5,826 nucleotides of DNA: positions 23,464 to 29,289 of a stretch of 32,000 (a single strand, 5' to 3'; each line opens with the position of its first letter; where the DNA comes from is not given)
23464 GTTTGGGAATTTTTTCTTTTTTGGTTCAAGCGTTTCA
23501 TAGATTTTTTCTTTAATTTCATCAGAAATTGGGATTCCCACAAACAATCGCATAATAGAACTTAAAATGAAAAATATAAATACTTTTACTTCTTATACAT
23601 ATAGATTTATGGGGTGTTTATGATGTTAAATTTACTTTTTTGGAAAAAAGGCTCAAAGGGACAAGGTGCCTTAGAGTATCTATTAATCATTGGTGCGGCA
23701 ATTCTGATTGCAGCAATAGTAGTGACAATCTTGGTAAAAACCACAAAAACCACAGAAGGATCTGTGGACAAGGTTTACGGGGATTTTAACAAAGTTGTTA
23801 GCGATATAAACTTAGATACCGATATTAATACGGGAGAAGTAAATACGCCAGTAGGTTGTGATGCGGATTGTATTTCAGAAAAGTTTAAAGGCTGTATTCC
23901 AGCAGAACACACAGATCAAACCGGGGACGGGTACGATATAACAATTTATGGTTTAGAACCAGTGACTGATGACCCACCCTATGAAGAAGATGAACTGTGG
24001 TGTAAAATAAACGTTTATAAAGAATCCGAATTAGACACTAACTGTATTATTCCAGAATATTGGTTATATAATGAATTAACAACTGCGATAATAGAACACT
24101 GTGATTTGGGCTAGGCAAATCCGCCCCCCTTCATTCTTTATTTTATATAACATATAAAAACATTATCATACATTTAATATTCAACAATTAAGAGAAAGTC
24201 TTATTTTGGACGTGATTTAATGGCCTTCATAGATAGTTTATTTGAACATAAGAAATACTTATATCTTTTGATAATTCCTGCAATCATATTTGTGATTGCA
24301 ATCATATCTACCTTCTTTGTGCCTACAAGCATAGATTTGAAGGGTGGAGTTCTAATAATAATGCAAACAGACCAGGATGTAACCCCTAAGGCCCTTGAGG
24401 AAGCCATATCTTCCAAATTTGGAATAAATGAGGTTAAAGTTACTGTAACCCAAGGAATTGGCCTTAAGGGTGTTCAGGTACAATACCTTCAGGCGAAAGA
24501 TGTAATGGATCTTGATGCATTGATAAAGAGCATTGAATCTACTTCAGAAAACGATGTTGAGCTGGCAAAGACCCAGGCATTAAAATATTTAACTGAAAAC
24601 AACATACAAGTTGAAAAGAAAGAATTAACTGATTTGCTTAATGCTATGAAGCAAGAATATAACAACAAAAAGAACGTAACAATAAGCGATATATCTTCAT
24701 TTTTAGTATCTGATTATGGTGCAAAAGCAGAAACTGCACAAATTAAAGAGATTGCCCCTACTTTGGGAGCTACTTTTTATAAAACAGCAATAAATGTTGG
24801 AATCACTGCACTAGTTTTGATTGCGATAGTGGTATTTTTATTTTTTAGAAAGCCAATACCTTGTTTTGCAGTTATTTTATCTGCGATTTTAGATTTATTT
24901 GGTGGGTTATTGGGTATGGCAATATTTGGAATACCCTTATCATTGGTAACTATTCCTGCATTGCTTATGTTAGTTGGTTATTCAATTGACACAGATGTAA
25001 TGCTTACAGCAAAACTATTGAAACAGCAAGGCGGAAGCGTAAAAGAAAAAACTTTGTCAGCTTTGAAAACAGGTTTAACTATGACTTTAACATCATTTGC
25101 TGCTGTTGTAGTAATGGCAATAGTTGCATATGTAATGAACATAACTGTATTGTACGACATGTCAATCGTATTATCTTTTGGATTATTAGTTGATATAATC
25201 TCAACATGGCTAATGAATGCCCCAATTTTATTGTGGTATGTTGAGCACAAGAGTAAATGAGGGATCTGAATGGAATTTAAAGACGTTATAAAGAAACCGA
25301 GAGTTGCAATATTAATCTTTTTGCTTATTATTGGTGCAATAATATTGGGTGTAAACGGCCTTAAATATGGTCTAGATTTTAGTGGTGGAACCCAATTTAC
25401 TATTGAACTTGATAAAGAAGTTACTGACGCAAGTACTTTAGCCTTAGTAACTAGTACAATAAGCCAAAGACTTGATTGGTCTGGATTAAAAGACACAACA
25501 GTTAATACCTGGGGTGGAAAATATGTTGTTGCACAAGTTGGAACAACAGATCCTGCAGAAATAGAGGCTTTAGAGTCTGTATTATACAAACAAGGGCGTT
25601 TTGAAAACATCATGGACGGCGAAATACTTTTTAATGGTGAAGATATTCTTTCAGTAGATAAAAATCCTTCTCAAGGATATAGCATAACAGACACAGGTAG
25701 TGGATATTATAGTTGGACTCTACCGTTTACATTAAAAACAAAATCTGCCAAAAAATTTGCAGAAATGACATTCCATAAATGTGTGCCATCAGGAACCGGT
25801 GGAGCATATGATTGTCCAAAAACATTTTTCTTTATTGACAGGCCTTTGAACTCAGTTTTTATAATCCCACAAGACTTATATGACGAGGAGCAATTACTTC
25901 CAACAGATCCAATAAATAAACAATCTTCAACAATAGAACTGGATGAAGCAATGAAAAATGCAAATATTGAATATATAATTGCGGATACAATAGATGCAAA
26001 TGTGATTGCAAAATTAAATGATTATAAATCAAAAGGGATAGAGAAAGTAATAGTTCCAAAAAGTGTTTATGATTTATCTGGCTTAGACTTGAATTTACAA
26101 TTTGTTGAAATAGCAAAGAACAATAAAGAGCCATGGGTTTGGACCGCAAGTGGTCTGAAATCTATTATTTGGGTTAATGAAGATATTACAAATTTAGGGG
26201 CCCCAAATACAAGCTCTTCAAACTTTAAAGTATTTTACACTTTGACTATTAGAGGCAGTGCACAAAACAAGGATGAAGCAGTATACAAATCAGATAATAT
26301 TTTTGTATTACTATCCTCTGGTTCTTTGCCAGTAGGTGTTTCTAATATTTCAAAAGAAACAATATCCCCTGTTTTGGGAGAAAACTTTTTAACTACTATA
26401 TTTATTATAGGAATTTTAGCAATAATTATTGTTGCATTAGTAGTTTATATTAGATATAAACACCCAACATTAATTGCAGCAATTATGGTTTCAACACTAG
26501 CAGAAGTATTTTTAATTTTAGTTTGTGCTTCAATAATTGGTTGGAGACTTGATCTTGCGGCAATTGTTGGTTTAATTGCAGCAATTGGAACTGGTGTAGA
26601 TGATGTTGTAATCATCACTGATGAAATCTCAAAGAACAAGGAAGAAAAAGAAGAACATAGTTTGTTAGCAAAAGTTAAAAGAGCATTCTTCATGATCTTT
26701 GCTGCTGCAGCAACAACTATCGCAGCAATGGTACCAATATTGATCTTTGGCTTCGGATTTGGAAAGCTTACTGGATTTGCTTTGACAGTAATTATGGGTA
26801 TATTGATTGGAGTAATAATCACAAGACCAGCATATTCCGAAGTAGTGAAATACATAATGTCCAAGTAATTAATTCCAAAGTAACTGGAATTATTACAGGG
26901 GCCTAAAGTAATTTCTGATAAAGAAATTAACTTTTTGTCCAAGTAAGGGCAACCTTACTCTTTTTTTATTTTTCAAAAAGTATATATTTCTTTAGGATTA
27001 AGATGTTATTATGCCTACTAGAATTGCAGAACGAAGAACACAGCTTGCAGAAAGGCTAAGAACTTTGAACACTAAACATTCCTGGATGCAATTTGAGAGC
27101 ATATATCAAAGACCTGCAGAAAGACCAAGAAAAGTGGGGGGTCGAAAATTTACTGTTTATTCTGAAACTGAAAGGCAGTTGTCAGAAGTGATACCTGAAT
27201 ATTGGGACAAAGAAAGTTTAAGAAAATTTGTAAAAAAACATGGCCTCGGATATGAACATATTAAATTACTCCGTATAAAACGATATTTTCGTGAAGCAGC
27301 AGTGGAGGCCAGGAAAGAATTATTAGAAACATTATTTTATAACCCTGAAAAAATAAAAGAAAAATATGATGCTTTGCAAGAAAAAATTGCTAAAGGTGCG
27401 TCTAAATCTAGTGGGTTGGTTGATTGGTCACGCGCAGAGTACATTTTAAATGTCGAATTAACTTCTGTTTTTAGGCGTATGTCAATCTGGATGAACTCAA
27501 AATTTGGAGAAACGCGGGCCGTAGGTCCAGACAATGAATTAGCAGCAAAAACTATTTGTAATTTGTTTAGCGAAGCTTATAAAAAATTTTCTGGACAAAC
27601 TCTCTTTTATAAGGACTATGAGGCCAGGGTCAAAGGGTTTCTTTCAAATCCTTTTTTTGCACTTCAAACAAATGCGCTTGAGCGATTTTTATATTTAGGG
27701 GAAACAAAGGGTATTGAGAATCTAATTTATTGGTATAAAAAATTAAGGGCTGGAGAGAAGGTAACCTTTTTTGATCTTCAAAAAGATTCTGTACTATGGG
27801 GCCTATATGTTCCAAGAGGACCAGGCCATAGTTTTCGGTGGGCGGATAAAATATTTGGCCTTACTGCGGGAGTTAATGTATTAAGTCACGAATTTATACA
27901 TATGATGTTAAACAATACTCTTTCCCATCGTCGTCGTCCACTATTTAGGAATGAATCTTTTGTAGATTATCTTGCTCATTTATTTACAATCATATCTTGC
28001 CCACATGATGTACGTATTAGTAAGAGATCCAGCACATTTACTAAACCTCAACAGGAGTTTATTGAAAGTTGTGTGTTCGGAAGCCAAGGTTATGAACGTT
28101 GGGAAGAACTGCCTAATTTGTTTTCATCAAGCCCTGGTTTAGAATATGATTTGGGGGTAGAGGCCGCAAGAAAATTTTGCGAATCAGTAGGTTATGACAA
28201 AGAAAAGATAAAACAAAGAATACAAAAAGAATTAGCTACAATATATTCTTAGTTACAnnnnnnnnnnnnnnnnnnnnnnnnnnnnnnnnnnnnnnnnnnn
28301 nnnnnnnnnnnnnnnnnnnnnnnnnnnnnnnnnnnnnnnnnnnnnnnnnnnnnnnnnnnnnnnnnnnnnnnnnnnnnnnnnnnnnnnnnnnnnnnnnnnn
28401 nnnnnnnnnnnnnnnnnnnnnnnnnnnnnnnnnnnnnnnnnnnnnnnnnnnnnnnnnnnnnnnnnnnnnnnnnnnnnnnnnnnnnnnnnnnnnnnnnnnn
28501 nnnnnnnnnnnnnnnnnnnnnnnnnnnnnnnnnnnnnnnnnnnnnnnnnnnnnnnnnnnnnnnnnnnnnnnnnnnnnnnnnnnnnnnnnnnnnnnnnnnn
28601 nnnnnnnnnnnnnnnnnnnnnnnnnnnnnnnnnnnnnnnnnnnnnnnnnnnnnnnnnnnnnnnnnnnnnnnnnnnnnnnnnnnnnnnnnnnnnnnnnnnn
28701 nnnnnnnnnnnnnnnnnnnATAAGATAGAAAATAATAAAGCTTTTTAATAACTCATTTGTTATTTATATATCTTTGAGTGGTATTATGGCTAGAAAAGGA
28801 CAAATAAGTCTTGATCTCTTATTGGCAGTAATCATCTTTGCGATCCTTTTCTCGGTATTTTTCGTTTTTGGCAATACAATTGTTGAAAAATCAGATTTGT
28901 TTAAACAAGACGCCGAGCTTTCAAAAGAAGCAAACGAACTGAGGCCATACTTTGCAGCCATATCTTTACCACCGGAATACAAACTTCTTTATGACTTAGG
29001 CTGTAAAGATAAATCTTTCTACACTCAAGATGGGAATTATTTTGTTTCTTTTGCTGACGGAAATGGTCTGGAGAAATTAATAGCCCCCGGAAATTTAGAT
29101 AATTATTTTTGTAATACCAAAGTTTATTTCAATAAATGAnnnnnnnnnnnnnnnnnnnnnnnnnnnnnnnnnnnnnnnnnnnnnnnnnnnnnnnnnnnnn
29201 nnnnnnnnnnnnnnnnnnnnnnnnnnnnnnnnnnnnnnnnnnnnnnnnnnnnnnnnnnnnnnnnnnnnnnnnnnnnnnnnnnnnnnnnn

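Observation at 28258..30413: Mini archaeosortase-like protein divergently paired with a four-gene pilin-like operon, with no cognate C-terminal sorting signal in sight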

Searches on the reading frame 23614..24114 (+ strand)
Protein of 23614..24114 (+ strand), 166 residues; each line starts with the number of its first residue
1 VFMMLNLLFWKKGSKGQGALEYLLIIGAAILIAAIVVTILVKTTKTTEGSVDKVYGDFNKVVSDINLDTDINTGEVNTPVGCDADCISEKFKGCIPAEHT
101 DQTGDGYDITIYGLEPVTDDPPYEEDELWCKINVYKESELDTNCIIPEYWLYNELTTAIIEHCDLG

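Call 67: search_protein_families(library=ncbifam, proteins=[window:23614-24114:+], max_evalue=0.01)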
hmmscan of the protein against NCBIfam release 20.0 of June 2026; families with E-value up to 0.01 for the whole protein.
window:23614-24114:+ (166 aa): 0 families

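Call 85: search_protein_families(library=pfam, proteins=[window:23614-24114:+], max_evalue=0.01)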
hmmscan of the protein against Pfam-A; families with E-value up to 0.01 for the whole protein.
window:23614-24114:+ (166 aa): 2 families
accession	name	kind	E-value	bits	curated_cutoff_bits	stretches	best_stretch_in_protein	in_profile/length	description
PF04021.17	Class_IIIsignal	-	3.3e-07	30.5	23.7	1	14-38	1-25/27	Class III signal peptide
PF01917.21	Arch_flagellin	-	0.0028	18.4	29.5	1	16-77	1-63/162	Archaebacterial flagellin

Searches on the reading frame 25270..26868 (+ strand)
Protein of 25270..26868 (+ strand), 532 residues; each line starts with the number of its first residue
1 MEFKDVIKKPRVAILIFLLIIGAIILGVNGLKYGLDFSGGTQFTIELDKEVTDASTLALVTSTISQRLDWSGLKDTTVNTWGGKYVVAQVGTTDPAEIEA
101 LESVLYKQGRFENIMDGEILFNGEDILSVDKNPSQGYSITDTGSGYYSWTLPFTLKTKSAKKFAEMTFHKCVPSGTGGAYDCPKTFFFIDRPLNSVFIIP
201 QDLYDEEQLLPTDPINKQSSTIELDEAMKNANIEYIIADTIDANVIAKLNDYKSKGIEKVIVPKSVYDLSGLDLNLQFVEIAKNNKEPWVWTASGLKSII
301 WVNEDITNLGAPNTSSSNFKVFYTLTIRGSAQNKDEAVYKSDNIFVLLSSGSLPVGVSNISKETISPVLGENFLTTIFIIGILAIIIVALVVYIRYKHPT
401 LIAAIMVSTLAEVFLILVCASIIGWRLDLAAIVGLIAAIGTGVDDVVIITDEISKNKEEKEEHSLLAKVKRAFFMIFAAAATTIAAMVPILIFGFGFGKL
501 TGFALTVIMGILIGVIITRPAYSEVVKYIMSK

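Call 3: search_protein_families(library=pfam, proteins=[window:25270-26868:+], max_evalue=1)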
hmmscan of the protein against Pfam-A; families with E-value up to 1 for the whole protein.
window:25270-26868:+ (532 aa): 4 families
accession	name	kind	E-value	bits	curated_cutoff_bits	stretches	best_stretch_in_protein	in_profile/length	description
PF02355.23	SecD_SecF_C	-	5.7e-18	65.4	20.5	1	357-517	13-174/189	Protein export membrane protein SecD/SecF, C-terminal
PF07549.19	Sec_GG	-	2.4e-09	36.9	20.3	1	24-51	1-28/28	SecD/SecF GG Motif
PF00873.25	ACR_tran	-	0.00069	17.9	28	1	381-517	337-477/1021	AcrB/AcrD/AcrF family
PF18949.5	DUF5693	-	0.13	11.2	29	1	360-488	302-424/609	Family of unknown function (DUF5693)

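Call 4: search_protein_families(library=ncbifam, proteins=[window:25270-26868:+], max_evalue=1)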
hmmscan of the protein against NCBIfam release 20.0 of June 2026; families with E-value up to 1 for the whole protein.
window:25270-26868:+ (532 aa): 29 families (the best 25 are shown)
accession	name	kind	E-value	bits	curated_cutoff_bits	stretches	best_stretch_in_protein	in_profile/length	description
NF006218.0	PRK08343.1-4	subfamily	1.6e-94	316.9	383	2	329-532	194-391/392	preprotein translocase subunit SecD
NF006216.0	PRK08343.1-2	equivalog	4.3e-93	312.8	519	1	1-531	1-503/506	preprotein translocase subunit SecD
NF006217.0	PRK08343.1-3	equivalog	3.9e-66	223.8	491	3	327-532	339-542/544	preprotein translocase subunit SecD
NF006215.0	PRK08343.1-1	equivalog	1.3e-52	179.1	666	1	338-530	326-518/522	preprotein translocase subunit SecD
TIGR01129.1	secD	equivalog_domain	1.8e-29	103.1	244.4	2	340-516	213-387/397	protein translocase subunit SecD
NF009583.0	PRK13024.1-3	subfamily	2.1e-25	88.9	721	2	341-516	245-418/755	protein translocase subunit SecDF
TIGR00916.1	2A0604s01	subfamily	2.5e-25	89.5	148.6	1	338-516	51-228/231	SecD/SecF family protein translocase subunit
TIGR00966.2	transloc_SecF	equivalog_domain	3e-25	89.3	160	2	350-516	106-266/279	protein translocase subunit SecF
NF009584.0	PRK13024.1-4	equivalog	2.4e-21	75.8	1171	2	327-516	213-399/759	protein translocase subunit SecDF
NF009585.0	PRK13024.1-5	equivalog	8.9e-21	73.6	1037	2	343-516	463-634/993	protein translocase subunit SecDF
NF011315.0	PRK14726.1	equivalog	3.1e-20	71.9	1249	2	342-517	339-512/855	protein translocase subunit SecDF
NF009581.0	PRK13024.1-1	equivalog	8.8e-18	63.8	1058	2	338-517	221-398/752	protein translocase subunit SecDF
NF009545.0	PRK12933.1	equivalog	4.1e-17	61.9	728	2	340-514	405-578/604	protein translocase subunit SecD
NF009580.0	PRK13023.1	equivalog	1.2e-16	60.2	1153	1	340-516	260-434/775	protein translocase subunit SecDF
NF006357.0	PRK08578.2-1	equivalog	9.8e-16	58.4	304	2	358-495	102-235/282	preprotein translocase subunit SecF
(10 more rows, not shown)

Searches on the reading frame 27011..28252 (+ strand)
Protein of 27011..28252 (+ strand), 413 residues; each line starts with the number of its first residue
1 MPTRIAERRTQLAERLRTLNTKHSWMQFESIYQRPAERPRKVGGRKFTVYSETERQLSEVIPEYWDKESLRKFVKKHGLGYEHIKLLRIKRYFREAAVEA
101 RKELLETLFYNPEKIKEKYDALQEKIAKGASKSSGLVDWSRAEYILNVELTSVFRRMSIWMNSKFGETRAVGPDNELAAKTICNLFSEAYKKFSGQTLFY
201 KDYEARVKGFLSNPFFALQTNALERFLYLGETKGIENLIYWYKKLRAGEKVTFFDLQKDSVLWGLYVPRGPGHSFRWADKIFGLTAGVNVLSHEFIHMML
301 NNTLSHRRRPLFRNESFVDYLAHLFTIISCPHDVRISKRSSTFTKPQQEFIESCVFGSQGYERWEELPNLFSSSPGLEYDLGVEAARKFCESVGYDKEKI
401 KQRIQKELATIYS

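Call 3: search_protein_families(library=pfam, proteins=[window:27011-28252:+], max_evalue=1)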
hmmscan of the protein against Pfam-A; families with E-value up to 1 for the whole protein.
window:27011-28252:+ (413 aa): 2 families
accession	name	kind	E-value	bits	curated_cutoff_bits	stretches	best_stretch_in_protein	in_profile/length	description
PF15269.12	zf-C2H2_7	-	0.042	14.3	27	1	266-301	10-43/54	Zinc-finger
PF14104.11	DUF4277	-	0.11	13.3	25.4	0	280-321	27-68/109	Domain of unknown function (DUF4277)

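Call 4: search_protein_families(library=ncbifam, proteins=[window:27011-28252:+], max_evalue=1)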
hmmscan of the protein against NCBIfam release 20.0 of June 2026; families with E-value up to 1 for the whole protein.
window:27011-28252:+ (413 aa): 0 families

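Call 55: search_protein_families(library=phrogs, proteins=[window:27011-28252:+], max_evalue=0.1)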
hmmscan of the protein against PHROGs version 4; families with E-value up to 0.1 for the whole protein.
window:27011-28252:+ (413 aa): 0 families

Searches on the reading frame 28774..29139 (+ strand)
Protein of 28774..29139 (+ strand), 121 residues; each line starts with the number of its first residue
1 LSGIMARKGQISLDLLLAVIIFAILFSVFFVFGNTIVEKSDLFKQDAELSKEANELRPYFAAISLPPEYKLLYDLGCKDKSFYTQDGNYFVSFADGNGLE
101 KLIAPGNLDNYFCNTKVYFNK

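Call 3: search_protein_families(library=pfam, proteins=[window:28774-29139:+], max_evalue=1)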
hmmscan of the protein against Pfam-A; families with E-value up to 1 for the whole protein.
window:28774-29139:+ (121 aa): 1 family
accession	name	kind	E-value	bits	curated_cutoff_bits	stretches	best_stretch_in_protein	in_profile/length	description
PF14221.11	DUF4330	-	0.25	11.9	27.6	1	10-36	13-42/167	Domain of unknown function (DUF4330)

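Call 4: search_protein_families(library=ncbifam, proteins=[window:28774-29139:+], max_evalue=1)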
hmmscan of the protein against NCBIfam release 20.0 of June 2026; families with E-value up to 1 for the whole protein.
window:28774-29139:+ (121 aa): 0 families

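Call 55: search_protein_families(library=phrogs, proteins=[window:28786-29139:+], max_evalue=0.1)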
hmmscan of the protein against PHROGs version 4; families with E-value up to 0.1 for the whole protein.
window:28786-29139:+ (117 aa): 0 families
